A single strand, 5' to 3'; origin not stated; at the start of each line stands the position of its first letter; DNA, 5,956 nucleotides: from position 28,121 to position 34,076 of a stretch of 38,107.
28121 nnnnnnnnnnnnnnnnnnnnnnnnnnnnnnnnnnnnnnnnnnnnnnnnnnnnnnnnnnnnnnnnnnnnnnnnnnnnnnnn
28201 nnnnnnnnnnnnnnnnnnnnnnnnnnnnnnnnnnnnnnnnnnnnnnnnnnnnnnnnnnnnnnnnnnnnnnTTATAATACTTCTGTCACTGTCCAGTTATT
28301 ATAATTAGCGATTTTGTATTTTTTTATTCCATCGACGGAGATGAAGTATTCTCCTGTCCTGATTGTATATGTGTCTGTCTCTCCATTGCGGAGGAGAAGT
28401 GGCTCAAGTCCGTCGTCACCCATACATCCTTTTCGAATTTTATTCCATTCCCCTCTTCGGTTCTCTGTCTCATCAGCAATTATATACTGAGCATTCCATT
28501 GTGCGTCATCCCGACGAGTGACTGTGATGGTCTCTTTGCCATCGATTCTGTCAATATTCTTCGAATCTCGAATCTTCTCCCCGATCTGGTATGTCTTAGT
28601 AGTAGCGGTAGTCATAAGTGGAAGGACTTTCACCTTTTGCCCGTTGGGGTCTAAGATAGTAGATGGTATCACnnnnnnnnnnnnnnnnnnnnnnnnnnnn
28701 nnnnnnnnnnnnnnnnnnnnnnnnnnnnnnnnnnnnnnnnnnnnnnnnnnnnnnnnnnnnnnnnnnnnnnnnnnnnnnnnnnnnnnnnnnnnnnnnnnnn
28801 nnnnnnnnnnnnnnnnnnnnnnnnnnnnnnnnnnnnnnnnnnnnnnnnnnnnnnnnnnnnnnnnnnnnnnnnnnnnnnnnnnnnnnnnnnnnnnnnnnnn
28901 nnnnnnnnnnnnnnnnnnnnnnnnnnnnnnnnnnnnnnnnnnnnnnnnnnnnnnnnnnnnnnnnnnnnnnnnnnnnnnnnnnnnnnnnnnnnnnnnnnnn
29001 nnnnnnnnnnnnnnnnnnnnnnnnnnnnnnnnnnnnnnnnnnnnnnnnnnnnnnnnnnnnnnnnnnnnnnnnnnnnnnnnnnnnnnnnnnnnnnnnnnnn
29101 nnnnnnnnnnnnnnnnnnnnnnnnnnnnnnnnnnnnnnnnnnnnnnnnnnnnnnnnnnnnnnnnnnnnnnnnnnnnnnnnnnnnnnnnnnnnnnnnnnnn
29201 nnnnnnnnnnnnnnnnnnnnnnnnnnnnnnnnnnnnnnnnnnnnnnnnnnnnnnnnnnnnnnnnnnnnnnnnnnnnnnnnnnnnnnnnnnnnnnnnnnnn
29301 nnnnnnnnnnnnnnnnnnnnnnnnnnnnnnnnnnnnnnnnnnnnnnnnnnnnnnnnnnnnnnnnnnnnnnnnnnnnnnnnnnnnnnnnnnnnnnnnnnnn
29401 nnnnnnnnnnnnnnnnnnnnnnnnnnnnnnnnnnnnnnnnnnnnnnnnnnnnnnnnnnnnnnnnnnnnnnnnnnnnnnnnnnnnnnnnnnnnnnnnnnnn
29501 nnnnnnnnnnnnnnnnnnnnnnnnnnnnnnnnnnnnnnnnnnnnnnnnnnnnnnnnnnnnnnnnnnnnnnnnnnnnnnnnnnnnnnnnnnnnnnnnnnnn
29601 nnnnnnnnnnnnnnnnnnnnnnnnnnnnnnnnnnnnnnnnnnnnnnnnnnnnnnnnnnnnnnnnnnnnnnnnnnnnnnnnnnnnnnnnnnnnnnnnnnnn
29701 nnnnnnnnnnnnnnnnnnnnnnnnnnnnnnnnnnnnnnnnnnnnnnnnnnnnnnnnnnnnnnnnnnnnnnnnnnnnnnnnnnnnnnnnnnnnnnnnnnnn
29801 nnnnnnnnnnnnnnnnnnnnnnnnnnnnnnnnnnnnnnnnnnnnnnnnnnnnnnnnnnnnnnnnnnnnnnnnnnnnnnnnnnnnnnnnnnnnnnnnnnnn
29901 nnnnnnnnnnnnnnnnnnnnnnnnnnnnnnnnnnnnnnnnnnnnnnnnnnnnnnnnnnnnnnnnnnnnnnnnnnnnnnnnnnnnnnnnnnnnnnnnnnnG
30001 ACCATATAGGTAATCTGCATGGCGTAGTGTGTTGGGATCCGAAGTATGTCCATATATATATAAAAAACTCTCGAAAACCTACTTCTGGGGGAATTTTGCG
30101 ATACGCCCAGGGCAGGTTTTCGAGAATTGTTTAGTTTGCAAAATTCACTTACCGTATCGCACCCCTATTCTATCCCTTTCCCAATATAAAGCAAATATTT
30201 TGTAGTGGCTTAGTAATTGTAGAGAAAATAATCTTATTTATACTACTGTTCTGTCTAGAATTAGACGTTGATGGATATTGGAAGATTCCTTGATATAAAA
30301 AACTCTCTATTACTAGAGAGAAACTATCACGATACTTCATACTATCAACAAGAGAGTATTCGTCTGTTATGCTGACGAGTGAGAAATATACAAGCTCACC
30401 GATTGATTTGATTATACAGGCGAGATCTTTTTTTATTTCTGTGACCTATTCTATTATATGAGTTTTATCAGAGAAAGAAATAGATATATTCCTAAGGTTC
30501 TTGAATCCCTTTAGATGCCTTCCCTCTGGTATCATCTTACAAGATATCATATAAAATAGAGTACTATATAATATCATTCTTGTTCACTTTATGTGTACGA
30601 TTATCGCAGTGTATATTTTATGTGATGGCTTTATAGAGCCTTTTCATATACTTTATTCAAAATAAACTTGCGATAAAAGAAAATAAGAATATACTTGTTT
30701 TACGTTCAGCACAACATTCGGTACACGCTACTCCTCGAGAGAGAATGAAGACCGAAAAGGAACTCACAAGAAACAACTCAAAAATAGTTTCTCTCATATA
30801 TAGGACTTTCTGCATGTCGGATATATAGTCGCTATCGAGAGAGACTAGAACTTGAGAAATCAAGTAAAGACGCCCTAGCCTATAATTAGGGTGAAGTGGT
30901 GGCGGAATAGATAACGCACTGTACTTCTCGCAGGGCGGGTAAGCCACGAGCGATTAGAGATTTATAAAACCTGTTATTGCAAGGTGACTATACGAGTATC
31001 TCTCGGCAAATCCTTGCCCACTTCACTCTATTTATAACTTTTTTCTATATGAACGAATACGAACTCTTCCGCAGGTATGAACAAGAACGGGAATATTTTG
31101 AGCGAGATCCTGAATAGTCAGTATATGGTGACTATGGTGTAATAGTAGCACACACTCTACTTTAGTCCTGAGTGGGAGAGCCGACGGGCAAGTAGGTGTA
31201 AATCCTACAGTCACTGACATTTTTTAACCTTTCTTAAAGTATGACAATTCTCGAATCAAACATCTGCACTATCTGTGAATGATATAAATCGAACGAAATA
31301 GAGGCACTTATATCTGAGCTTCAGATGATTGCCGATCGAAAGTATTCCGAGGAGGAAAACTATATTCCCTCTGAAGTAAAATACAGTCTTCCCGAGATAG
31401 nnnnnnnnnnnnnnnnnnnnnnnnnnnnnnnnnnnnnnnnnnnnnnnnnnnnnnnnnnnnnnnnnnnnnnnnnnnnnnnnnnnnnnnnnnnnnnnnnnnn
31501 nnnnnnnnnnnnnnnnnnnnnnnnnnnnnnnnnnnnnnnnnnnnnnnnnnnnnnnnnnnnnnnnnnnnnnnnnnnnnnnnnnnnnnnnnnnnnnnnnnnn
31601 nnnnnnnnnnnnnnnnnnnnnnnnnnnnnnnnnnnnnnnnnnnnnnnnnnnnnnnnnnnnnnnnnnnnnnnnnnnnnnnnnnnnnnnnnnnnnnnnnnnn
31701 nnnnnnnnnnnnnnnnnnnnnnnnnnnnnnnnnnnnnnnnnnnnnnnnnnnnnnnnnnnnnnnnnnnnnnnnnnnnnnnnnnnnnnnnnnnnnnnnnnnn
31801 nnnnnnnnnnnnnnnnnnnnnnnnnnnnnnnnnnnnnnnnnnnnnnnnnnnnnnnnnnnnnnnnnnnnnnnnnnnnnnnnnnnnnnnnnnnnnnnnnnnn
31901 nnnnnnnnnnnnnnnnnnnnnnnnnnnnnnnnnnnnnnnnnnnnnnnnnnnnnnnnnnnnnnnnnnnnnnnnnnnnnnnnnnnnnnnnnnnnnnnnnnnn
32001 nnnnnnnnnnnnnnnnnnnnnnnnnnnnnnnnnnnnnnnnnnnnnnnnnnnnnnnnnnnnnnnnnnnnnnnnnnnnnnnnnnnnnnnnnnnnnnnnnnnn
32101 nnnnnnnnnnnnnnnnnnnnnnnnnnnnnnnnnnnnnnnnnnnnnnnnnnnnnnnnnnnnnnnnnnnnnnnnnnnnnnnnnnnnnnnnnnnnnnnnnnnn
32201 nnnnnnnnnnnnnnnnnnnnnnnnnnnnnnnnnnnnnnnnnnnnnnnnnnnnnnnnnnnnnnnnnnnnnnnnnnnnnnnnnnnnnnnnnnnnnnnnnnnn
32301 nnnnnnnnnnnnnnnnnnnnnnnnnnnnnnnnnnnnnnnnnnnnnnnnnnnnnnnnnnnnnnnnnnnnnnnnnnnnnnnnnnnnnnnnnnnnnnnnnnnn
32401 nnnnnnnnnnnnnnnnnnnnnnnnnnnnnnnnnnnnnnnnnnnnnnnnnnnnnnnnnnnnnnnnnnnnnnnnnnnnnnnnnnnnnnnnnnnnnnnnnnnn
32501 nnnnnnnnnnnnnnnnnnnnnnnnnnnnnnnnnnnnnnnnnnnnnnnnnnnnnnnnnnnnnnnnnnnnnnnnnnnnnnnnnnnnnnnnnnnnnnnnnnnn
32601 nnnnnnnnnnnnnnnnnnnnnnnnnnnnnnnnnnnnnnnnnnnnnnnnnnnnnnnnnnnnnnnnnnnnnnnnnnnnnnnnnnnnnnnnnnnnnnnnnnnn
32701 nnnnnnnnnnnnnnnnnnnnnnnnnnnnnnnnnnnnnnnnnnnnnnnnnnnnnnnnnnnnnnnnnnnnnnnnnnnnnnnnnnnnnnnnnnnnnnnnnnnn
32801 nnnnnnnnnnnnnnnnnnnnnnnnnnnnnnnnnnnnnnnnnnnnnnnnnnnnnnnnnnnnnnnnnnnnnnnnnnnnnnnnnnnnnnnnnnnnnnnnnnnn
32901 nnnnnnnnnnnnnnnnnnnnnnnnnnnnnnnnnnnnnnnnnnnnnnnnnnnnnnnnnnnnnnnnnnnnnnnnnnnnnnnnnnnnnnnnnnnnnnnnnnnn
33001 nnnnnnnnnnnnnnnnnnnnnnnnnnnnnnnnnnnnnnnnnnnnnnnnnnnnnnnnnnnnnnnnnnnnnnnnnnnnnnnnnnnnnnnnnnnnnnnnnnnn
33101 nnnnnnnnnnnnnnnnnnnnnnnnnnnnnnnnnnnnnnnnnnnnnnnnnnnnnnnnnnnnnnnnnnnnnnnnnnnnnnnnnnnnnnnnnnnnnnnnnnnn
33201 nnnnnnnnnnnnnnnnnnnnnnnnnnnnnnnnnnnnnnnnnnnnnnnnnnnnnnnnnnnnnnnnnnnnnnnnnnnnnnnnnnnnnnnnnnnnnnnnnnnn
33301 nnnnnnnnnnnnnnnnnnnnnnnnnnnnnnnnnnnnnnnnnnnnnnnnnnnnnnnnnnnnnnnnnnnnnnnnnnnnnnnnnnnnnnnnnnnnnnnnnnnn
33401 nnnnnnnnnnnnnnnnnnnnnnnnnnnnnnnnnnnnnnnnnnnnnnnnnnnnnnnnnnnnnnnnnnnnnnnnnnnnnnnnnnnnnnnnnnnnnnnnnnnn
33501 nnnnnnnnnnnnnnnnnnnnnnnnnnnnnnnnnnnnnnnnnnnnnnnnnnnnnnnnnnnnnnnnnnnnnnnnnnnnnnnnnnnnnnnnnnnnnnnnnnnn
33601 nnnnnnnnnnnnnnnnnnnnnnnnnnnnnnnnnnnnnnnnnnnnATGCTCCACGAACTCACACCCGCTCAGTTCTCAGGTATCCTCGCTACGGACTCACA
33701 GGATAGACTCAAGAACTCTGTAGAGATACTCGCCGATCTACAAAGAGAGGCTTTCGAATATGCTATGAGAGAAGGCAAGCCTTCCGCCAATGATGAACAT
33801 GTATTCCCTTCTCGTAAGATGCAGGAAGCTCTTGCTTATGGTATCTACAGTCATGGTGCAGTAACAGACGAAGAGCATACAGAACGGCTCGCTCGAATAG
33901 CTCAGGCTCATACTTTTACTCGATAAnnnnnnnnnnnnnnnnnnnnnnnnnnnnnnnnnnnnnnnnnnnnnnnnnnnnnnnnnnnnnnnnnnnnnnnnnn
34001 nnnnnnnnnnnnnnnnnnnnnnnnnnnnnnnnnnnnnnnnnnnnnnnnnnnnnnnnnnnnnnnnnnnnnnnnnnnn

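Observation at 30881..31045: Stand-alone structured RNA candidate in the 1.2-kb divergent non-coding region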

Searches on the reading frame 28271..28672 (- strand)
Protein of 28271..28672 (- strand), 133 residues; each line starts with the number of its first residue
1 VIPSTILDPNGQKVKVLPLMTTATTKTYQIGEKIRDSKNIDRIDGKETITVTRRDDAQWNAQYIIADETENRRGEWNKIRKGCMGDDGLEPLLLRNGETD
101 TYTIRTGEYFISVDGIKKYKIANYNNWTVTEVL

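Call 19: find_encoding_contigs(protein=window:28271-28672:-, flank=10000, max_places=10)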
Protein window:28271-28672:- (133 aa): no gene with exactly this product is on record in the collection.

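Call 53: search_protein_families(library=pfam, proteins=[window:28274-28615:-], max_evalue=0.01)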
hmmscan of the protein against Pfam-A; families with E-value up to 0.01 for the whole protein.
seq(114 aa): 0 families

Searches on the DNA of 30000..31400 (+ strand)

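Call 5: search_rna_families(source=window, start=30000, end=31400, threshold=evalue, max_evalue=10, show_alignments=4)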
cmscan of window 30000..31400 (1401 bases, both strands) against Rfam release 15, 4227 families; matches with E-value up to 10: 3.
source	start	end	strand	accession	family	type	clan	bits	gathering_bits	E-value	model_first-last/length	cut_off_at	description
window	31221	31299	-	RF02109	DLEU2_5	Gene; lncRNA;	-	17.2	40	6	1-84/84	no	Deleted in lymphocytic leukemia 2 conserved region 5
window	30058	30136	+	RF04128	MIR8562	Gene; miRNA;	-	15.4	211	6.5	1-242/242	no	MIR8562 microRNA precursor family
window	30365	30416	+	RF00360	snoZ107_R87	Gene; snRNA; snoRNA; CD-box;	-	14.8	50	8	1-117/117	no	Small nucleolar RNA Z107/R87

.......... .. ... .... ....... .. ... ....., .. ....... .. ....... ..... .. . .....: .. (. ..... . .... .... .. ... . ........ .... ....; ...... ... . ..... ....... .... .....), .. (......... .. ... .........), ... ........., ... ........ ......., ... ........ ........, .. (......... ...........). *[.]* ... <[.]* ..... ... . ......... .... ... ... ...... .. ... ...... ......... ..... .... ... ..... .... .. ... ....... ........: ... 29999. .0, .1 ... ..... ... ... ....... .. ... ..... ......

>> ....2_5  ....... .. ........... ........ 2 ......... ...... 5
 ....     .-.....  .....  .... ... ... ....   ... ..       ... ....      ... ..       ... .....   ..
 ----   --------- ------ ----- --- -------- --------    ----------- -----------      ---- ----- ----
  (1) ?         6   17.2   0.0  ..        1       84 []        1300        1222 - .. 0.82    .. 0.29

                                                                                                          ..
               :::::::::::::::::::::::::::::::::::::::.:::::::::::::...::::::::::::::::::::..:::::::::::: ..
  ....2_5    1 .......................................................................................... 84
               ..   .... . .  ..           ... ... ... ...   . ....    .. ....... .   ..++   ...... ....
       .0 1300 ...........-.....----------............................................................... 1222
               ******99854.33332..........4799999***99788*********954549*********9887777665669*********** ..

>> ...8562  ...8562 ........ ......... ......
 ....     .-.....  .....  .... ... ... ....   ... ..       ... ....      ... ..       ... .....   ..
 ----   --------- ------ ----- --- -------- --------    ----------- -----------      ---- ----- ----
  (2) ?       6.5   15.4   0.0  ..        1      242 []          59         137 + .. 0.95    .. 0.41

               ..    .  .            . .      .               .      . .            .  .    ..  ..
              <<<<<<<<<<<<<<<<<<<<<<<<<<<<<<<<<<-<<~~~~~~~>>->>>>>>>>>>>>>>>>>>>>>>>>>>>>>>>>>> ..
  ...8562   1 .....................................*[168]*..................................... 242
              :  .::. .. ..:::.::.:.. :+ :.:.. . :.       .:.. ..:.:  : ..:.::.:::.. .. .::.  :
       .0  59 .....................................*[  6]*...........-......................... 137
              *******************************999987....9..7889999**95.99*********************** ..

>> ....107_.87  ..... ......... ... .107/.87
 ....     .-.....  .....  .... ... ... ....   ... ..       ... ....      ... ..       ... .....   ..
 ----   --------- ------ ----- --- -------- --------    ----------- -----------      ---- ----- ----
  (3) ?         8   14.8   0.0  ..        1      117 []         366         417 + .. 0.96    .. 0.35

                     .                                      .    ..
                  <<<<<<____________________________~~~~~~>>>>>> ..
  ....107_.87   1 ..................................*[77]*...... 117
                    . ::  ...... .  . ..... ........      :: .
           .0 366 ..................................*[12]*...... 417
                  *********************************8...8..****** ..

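Call 13: search_dna_similar(query=window:30054-31240:+, collection=phages, mode=distant, max_evalue=0.01)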
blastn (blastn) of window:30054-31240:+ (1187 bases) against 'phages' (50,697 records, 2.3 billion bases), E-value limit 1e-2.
No match.

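Call 54: search_rna_families(source=window, start=30880, end=31232, threshold=evalue, max_evalue=10, show_alignments=6)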
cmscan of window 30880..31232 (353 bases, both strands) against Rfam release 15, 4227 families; matches with E-value up to 10: 0.
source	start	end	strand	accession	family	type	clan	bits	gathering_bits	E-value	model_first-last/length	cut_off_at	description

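Call 88: search_with_rna_model(model_id=R1, source=window, start=30870, end=31050, filters=off, max_evalue=10, show_alignments=3)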
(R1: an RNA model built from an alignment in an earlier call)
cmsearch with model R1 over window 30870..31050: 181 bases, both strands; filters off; matches with E-value up to 10: 5.
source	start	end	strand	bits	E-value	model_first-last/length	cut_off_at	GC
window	30893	30995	+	5.3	0.1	1-86/86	no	0.47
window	30897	30945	-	0.5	1.6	1-86/86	no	0.57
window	30958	30972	-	0.2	1.8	29-43/86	no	0.2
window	30975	31017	-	0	2.1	1-86/86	no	0.44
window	30874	30890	+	-1.9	6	28-44/86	no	0.41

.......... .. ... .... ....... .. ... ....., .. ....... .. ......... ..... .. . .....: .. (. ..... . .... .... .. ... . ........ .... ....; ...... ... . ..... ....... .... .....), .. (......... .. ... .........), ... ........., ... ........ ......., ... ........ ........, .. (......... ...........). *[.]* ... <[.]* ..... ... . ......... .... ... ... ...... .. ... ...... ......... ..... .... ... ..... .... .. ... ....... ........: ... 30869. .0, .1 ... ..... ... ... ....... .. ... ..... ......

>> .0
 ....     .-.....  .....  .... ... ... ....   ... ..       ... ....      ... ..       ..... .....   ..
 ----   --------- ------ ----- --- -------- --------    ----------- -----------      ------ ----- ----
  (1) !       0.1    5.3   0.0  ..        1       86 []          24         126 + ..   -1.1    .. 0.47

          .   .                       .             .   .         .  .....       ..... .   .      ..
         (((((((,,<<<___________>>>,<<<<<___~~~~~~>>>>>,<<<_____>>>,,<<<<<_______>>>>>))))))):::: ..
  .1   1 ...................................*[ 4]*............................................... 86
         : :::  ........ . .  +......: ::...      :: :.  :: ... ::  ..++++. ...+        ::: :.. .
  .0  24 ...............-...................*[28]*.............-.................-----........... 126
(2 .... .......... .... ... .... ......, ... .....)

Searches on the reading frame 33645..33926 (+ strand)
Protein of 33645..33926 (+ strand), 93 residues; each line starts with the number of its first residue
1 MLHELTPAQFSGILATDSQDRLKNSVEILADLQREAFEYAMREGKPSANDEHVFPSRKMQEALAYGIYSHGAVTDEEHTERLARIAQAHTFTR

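Call 18: find_encoding_contigs(protein=window:33645-33926:+, flank=10000, max_places=10)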
Protein window:33645-33926:+ (93 aa): no gene with exactly this product is on record in the collection.

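Call 44: search_protein_families(library=phrogs, proteins=[window:33645-33923:+], max_evalue=0.01)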
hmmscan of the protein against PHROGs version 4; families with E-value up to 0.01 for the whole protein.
seq(93 aa): 0 families
